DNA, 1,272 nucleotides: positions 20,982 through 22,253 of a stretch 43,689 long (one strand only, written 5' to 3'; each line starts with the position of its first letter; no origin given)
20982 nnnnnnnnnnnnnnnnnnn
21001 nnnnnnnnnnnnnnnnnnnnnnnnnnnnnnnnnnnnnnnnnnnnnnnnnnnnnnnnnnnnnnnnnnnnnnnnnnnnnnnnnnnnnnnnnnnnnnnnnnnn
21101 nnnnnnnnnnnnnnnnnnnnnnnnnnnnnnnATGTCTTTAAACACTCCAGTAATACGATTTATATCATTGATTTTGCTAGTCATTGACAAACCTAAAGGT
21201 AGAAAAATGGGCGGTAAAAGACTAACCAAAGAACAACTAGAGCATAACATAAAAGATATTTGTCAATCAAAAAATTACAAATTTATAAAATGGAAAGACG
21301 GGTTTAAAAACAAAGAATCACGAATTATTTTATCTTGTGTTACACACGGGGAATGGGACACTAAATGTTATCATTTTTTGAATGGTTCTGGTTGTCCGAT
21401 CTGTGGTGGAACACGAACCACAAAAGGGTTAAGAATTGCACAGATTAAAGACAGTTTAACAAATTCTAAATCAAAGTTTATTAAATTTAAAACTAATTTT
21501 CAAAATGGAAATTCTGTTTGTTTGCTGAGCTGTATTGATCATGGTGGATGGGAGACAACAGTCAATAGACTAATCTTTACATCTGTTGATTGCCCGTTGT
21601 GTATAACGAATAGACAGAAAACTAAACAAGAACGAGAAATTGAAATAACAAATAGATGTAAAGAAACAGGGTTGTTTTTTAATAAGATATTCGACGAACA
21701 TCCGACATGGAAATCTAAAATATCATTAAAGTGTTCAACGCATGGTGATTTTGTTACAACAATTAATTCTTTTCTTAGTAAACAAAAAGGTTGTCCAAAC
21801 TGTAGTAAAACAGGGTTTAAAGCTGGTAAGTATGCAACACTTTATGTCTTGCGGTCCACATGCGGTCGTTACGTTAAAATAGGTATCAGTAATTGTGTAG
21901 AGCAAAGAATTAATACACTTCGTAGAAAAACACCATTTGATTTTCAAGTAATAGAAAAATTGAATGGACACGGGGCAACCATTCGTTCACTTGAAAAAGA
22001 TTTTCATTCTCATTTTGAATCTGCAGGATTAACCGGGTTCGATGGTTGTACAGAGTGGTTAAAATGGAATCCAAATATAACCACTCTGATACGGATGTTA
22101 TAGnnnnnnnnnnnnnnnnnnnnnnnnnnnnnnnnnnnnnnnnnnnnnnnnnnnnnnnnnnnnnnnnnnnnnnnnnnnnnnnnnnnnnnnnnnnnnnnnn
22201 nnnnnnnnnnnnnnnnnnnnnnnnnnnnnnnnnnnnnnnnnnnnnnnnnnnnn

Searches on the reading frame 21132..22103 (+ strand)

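Call 50: search_protein_families(library=phrogs, proteins=[window:21132-22103:+], max_evalue=0.001)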
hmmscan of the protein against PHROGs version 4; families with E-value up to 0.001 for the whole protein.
window:21132-22103:+ (323 aa): 4 families
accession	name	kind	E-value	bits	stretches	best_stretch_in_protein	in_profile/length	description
phrog_681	-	DNA, RNA and nucleotide metabolism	3.9e-64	218.2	1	26-316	233-528/576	endonuclease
phrog_559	-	DNA, RNA and nucleotide metabolism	3.2e-17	63.5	1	25-233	116-310/607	HNH endonuclease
phrog_8130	-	unknown function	5.5e-08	33.3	1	222-314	167-252/434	-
phrog_4284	-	unknown function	0.00014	22.7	1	233-297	83-143/171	-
